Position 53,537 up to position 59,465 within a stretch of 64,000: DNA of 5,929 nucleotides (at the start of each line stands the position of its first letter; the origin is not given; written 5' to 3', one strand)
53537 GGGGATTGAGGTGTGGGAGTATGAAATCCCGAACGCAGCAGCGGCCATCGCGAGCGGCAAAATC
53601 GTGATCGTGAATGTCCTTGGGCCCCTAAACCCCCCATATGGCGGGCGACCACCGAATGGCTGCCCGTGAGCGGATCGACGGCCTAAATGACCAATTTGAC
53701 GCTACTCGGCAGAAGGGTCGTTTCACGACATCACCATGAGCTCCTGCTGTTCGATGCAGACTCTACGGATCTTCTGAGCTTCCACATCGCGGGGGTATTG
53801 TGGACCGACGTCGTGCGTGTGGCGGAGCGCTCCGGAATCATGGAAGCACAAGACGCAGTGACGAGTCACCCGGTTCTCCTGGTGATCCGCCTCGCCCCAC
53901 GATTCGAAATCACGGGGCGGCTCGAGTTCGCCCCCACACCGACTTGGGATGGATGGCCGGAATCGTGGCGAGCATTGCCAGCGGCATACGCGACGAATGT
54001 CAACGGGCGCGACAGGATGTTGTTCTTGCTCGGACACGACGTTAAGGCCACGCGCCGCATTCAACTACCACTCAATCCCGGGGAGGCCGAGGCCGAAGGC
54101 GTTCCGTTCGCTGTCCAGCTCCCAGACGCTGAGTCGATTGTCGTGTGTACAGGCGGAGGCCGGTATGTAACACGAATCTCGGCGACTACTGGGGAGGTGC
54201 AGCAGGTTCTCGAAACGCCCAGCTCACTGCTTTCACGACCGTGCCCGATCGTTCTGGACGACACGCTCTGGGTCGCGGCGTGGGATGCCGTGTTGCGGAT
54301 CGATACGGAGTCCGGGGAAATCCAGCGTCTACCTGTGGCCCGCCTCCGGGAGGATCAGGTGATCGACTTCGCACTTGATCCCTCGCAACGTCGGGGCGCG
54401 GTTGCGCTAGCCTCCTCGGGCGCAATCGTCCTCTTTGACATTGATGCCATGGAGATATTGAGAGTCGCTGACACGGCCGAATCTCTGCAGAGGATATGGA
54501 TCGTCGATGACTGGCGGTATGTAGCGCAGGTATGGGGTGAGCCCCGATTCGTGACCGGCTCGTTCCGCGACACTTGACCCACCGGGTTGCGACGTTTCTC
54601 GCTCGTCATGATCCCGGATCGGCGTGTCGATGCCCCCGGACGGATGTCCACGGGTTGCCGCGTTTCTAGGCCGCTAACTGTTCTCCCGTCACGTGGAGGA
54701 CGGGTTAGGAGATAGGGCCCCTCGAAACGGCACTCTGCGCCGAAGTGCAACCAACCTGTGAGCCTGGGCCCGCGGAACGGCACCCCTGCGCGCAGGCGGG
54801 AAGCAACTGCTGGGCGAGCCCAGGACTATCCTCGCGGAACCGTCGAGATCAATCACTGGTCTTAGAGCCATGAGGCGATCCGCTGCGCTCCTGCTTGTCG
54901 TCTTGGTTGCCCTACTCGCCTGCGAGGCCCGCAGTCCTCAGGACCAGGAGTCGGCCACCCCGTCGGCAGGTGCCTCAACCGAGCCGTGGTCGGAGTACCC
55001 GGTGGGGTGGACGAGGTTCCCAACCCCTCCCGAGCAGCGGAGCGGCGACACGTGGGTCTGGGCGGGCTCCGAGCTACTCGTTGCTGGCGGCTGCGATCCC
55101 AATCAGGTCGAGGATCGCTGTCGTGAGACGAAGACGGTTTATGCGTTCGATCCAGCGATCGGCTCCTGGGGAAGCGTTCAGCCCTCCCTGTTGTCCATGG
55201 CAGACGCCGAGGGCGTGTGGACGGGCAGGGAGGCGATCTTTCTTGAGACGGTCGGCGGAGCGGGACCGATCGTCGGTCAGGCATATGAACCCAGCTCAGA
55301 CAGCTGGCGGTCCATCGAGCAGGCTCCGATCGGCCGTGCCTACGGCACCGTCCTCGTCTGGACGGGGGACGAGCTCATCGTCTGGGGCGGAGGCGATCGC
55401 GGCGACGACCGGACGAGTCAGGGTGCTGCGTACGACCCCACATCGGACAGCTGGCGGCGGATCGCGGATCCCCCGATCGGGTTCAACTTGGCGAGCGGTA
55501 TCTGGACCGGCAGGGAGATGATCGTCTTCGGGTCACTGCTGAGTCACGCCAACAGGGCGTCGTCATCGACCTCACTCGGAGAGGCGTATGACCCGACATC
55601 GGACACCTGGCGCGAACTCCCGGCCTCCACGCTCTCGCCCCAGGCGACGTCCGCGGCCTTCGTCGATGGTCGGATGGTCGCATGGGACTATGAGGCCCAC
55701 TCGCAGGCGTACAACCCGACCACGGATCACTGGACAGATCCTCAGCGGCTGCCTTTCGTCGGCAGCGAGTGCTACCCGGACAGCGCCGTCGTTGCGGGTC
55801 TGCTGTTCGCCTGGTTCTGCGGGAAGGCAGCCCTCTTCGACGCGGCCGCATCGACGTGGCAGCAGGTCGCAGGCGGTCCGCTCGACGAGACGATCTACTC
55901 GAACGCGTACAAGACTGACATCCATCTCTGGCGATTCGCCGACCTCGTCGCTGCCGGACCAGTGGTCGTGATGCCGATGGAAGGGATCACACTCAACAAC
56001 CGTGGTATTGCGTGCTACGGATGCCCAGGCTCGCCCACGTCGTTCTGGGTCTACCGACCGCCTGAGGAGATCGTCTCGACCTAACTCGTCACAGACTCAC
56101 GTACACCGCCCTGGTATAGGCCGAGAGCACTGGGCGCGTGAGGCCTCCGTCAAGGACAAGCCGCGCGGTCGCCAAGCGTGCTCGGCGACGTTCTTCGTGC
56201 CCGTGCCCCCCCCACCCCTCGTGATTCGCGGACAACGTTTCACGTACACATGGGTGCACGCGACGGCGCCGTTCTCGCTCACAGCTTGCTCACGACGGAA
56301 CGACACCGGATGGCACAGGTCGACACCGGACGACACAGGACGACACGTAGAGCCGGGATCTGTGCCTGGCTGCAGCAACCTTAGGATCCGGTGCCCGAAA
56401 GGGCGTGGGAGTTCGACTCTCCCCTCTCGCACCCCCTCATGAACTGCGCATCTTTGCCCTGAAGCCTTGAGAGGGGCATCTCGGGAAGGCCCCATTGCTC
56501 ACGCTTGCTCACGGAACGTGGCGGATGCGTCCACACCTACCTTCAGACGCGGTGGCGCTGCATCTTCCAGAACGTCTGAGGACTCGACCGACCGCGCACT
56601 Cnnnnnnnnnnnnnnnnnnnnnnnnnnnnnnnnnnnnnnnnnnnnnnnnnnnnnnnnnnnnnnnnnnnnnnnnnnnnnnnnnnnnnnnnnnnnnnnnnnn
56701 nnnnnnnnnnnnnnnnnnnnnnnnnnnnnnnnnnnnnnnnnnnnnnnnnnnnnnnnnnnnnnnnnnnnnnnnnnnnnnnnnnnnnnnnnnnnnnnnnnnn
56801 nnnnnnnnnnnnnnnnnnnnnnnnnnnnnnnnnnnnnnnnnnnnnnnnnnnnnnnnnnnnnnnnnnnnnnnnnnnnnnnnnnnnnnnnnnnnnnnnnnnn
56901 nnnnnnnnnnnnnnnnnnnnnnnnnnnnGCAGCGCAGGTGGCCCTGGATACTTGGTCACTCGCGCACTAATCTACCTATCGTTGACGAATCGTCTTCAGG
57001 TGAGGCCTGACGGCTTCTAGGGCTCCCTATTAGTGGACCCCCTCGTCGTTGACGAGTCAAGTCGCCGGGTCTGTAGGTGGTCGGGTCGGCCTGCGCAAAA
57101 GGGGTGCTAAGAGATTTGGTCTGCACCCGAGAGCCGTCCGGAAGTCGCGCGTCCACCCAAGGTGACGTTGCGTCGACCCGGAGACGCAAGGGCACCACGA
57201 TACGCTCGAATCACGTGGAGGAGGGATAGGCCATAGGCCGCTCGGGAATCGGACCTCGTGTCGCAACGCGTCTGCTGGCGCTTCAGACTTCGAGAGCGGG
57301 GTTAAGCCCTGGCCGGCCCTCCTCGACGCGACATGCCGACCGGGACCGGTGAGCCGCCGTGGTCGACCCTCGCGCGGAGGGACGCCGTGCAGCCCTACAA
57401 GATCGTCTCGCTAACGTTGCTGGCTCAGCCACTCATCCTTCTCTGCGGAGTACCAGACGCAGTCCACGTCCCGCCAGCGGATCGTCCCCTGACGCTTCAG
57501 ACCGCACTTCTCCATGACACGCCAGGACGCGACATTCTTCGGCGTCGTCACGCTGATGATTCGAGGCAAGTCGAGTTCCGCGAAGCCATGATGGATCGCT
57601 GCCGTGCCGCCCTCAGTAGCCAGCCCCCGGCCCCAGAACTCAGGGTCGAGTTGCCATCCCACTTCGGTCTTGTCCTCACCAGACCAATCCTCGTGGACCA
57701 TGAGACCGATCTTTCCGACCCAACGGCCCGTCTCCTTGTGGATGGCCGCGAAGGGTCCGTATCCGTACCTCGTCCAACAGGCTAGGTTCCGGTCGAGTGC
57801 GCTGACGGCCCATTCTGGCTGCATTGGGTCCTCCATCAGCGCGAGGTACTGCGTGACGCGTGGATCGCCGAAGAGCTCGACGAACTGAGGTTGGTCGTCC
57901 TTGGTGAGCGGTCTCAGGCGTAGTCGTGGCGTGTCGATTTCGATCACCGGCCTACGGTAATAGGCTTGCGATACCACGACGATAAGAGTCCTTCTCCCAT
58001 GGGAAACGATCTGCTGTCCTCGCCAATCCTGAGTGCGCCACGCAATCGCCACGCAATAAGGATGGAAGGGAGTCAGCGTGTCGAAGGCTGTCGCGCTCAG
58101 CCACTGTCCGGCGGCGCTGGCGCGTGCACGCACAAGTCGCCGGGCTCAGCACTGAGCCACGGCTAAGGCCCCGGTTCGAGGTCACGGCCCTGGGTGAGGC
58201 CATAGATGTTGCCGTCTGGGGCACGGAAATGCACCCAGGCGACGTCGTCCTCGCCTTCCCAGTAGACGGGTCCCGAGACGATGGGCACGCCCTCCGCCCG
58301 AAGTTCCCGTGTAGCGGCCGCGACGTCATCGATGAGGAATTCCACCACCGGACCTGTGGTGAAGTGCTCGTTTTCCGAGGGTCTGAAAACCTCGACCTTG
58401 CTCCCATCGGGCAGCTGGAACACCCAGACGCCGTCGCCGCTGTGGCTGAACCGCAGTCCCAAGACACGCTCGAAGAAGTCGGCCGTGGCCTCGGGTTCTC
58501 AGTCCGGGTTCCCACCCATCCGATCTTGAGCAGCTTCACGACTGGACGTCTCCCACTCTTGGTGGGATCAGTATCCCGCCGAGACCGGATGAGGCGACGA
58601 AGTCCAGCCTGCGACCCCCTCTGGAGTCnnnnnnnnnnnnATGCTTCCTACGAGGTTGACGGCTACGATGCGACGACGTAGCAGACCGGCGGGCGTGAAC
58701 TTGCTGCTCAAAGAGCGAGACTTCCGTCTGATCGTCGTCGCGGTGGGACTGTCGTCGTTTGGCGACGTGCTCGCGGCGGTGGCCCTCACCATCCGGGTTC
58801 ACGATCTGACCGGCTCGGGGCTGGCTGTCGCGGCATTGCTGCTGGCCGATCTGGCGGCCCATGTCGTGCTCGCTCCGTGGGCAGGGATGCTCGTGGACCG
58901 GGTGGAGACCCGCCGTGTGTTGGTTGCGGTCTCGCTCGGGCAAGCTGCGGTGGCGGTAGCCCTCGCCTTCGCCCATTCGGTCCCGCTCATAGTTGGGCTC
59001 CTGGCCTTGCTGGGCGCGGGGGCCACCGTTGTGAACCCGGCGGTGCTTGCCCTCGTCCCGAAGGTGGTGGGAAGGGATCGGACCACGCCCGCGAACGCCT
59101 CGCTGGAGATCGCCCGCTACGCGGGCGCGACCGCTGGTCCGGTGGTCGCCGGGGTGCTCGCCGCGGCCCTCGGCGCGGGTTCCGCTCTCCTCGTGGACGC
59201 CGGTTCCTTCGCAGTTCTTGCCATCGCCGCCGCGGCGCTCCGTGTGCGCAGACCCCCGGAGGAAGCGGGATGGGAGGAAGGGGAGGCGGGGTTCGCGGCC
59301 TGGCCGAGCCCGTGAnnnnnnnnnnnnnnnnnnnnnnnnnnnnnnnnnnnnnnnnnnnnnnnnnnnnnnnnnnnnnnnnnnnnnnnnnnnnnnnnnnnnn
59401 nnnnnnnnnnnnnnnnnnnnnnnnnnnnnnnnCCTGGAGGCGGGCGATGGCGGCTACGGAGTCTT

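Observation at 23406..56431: tRNA-Leu(TAG) is split into halves 33 kb apart, and the island carries an intact replacement copy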

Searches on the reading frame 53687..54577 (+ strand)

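Call 13: search_protein_families(library=pfam, proteins=[window:53687-54577:+], max_evalue=0.01)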
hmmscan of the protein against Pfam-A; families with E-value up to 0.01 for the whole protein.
window:53687-54577:+ (296 aa): 1 family
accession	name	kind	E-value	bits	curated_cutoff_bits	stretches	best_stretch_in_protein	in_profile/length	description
PF13360.13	PQQ_2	-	0.0058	16.7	27.6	0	150-281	74-214/233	Outer membrane protein assembly factor BamB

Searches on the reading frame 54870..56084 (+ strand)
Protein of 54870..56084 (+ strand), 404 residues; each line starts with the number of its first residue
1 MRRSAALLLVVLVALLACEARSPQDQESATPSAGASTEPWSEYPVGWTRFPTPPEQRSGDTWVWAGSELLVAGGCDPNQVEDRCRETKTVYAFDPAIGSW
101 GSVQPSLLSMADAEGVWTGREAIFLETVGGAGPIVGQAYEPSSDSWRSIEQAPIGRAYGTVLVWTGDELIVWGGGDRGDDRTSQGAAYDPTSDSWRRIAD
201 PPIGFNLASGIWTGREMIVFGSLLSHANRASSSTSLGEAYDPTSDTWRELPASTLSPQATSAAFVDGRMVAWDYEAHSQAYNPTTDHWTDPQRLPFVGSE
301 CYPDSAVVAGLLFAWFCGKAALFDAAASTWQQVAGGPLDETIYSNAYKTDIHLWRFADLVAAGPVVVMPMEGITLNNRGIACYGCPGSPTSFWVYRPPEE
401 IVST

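Call 13: search_protein_families(library=pfam, proteins=[window:54870-56084:+], max_evalue=0.01)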
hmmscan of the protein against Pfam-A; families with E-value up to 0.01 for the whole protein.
window:54870-56084:+ (404 aa): 9 families
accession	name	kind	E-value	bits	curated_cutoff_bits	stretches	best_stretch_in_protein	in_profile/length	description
PF01344.31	Kelch_1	-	5.6e-14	51.8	20.1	0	67-100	12-39/46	Kelch motif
PF24681.1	Kelch_KLHDC2_KLHL20_DRC7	-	5.2e-13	49.2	50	2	145-268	37-165/221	KLHDC2/KLHL20/DRC7 Kelch-repeats domain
PF13415.12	Kelch_3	-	1.7e-10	41.2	22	0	166-202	1-37/48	Galactose oxidase, central domain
PF25210.1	Kelch_FKB95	-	4.3e-10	40.1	70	1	162-335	38-208/268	FKB95, Kelch-repeats domain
PF24981.1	Beta-prop_ATRN-LZTR1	-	8.4e-10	38.8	50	0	215-271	160-216/289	Attractin/LZTR1 beta-propeller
PF13964.12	Kelch_6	-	7.3e-08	32.6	25.3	1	157-204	3-49/50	Kelch motif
PF24996.1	NANM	-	3.8e-07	29.7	45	0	144-300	41-190/350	N-acetylneuraminate epimerase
PF07646.21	Kelch_2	-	3.1e-06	27.3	21.3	0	166-202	11-48/48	Kelch motif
PF13418.12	Kelch_4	-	4.3e-05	23.8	21.6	0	156-202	2-48/49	Galactose oxidase, central domain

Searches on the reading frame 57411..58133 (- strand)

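Call 17: search_protein_families(library=pfam, proteins=[window:57411-58133:-], max_evalue=0.01)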
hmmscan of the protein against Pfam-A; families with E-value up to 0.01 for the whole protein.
window:57411-58133:- (240 aa): 3 families
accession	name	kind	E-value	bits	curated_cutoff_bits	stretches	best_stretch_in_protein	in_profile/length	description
PF13302.13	Acetyltransf_3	-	8.7e-34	117.6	25.4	1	70-213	1-138/138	Acetyltransferase (GNAT) domain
PF00583.31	Acetyltransf_1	-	5.3e-09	36.8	20.7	1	99-211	7-115/116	Acetyltransferase (GNAT) family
PF13523.12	Acetyltransf_8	-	0.0055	16.8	27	0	163-218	88-143/145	Acetyltransferase (GNAT) domain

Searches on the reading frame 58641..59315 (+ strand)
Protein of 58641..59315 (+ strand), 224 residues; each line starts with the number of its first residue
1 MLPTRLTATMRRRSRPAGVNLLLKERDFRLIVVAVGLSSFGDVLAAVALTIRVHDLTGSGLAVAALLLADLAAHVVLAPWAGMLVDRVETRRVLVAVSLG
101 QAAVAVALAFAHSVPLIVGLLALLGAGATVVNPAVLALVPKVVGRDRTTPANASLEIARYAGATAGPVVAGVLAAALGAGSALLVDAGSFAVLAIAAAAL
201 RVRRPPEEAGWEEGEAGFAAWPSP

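Call 17: search_protein_families(library=pfam, proteins=[window:58641-59315:+], max_evalue=0.01)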
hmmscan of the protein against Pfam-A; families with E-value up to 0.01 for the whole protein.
window:58641-59315:+ (224 aa): 2 families
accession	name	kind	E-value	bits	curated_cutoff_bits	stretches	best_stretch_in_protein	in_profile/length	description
PF07690.21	MFS_1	-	2.9e-20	72.9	33.4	1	32-212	2-183/347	Major Facilitator Superfamily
PF05977.19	MFS_3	-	9.4e-15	54.5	27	1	23-207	7-196/524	Transmembrane secretion effector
